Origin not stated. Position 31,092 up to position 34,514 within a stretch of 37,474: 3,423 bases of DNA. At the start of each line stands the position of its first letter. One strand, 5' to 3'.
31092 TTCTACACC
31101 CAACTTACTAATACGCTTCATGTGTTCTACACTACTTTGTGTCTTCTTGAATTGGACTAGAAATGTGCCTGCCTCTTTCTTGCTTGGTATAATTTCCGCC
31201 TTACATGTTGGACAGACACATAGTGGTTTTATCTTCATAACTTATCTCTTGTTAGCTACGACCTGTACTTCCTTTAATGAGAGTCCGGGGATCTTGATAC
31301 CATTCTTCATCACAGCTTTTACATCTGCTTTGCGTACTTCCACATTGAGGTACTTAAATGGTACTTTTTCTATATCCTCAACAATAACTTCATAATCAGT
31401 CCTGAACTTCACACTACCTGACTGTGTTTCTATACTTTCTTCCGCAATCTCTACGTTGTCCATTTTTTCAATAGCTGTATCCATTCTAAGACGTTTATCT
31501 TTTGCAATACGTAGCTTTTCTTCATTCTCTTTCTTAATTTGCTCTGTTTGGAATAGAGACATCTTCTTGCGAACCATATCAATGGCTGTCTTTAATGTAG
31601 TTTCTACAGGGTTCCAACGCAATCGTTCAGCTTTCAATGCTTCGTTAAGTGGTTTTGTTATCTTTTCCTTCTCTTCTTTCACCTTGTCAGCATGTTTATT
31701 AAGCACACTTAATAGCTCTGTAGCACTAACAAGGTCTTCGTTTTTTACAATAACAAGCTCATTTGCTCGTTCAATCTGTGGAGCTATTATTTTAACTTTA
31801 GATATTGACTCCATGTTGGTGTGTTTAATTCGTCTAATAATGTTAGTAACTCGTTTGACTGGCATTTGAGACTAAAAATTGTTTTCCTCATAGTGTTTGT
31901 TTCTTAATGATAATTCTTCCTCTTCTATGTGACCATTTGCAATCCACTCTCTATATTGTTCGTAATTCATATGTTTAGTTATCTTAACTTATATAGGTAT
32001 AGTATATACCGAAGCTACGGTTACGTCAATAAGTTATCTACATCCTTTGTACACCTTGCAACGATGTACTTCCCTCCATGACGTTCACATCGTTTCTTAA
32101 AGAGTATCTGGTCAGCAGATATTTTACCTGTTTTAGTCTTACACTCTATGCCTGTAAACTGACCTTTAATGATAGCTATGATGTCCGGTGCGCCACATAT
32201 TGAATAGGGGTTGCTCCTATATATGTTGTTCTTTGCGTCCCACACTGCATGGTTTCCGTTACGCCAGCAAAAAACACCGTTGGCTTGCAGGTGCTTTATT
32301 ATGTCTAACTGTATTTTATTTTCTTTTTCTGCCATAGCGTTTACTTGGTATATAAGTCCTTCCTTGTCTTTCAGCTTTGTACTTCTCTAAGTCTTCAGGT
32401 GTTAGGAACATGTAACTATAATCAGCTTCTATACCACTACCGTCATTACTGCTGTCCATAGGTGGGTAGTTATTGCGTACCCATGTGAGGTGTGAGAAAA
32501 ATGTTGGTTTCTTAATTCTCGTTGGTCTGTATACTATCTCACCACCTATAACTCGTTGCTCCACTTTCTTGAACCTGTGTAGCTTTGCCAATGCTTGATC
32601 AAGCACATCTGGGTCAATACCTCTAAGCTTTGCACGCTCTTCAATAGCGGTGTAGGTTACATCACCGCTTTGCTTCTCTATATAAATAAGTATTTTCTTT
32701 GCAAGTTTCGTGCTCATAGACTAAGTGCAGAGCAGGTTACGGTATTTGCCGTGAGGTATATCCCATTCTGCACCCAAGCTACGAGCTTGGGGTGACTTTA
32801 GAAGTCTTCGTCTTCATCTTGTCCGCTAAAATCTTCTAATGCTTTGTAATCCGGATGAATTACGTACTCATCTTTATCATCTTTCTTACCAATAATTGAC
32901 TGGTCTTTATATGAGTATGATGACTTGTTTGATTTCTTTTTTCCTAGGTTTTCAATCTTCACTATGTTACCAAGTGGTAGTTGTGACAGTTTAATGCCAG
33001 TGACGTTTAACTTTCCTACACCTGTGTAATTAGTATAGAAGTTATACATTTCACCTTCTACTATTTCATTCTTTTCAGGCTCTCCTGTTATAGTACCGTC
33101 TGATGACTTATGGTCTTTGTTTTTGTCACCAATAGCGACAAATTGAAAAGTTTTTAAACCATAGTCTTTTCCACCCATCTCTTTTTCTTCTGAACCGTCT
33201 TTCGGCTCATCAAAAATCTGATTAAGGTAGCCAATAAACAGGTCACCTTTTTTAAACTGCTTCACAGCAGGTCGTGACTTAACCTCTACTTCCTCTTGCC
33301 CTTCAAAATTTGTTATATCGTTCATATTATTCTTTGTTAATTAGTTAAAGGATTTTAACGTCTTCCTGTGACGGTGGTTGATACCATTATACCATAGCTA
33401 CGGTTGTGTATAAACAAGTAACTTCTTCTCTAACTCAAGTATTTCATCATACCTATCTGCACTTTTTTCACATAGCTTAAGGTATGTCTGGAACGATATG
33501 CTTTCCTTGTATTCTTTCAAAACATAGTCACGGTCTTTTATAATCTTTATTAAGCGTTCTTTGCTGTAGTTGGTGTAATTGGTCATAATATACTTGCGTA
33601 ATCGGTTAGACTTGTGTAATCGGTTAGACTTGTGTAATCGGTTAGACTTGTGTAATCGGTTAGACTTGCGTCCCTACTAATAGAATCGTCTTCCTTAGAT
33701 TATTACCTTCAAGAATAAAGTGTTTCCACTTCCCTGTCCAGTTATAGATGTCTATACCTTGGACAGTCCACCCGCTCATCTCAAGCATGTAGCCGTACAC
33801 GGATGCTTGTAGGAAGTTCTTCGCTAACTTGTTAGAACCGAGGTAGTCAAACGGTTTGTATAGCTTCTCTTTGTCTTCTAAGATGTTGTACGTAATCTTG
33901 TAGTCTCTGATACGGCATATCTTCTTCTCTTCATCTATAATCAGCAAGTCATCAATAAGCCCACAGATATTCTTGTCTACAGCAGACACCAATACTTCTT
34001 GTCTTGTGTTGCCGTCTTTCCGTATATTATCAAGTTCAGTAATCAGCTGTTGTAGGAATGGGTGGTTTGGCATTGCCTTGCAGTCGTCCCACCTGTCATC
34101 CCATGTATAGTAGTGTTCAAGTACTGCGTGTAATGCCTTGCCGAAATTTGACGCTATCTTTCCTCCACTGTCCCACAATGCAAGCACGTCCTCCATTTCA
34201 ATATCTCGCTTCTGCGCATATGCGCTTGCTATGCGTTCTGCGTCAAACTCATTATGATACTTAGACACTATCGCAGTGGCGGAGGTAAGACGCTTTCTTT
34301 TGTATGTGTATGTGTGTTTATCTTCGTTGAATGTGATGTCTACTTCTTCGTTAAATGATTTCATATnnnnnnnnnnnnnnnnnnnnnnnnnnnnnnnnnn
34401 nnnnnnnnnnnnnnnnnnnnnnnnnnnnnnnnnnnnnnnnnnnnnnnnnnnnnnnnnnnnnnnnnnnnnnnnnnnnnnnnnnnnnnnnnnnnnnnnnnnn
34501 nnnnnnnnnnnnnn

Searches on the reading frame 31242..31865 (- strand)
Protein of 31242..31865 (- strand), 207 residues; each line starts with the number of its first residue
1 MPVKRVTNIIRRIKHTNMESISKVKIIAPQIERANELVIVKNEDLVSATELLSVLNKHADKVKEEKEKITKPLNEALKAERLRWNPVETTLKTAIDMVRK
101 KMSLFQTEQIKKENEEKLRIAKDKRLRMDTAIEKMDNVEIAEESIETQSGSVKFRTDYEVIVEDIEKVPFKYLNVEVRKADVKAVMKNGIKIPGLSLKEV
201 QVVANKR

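Call 6: search_protein_families(library=pfam, proteins=[window:31242-31865:-], max_evalue=0.01)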
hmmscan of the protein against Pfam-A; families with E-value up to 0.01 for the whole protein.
window:31242-31865:- (207 aa): 1 family
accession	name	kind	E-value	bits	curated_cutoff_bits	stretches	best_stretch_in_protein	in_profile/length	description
PF20510.4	HgmA_N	-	0.0088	15.8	20.2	0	53-108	61-117/273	Homogentisate 1,2-dioxygenase N-terminal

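Call 7: search_protein_families(library=phrogs, proteins=[window:31242-31865:-], max_evalue=0.001)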
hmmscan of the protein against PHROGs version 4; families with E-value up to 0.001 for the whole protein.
window:31242-31865:- (207 aa): 1 family
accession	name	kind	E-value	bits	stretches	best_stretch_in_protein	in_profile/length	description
phrog_10477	-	DNA, RNA and nucleotide metabolism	1.3e-09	39.4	1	36-134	38-134/243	exonuclease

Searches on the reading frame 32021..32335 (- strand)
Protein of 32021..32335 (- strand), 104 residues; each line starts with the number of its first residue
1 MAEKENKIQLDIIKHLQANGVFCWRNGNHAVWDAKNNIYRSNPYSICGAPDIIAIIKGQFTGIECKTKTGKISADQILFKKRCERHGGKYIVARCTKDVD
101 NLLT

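Call 33: search_protein_families(library=phrogs, proteins=[window:32021-32335:-], max_evalue=0.001)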
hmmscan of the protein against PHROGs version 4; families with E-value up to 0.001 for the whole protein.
window:32021-32335:- (104 aa): 3 families
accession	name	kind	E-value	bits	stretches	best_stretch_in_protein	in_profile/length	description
phrog_93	-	DNA, RNA and nucleotide metabolism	6.6e-19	69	1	2-103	351-438/613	endonuclease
phrog_5702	-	DNA, RNA and nucleotide metabolism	1.8e-08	35.3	1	48-102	6-62/70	Holliday junction resolvase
phrog_824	-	unknown function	1.6e-07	32.5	1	48-95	113-163/265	-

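Call 34: search_protein_families(library=pfam, proteins=[window:32021-32335:-], max_evalue=0.01)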
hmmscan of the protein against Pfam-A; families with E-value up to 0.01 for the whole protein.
window:32021-32335:- (104 aa): 1 family
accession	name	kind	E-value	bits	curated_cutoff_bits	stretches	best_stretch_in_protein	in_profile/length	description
PF08774.17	VRR_NUC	-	1.6e-05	25.4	23.8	1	48-94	63-113/116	VRR-NUC domain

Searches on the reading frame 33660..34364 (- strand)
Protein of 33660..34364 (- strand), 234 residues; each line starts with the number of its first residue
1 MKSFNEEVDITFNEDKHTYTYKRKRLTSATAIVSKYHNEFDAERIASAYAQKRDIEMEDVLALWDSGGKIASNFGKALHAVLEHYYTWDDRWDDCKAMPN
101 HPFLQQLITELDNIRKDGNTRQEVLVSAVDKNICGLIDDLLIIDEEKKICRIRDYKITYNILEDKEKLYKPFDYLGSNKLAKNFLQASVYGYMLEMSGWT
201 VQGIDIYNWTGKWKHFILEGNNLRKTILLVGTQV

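Call 6: search_protein_families(library=pfam, proteins=[window:33660-34364:-], max_evalue=0.01)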
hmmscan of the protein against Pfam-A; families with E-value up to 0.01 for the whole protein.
window:33660-34364:- (234 aa): 1 family
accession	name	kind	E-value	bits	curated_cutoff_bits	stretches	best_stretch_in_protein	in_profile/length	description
PF12705.13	PDDEXK_1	-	0.0017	18.8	22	0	71-117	33-74/247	PD-(D/E)XK nuclease superfamily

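Call 7: search_protein_families(library=phrogs, proteins=[window:33660-34364:-], max_evalue=0.001)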
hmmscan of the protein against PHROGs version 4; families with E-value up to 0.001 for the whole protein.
window:33660-34364:- (234 aa): 1 family
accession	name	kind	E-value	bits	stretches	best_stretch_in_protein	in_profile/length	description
phrog_298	-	DNA, RNA and nucleotide metabolism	5.9e-15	56.4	1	6-212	45-230/293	exonuclease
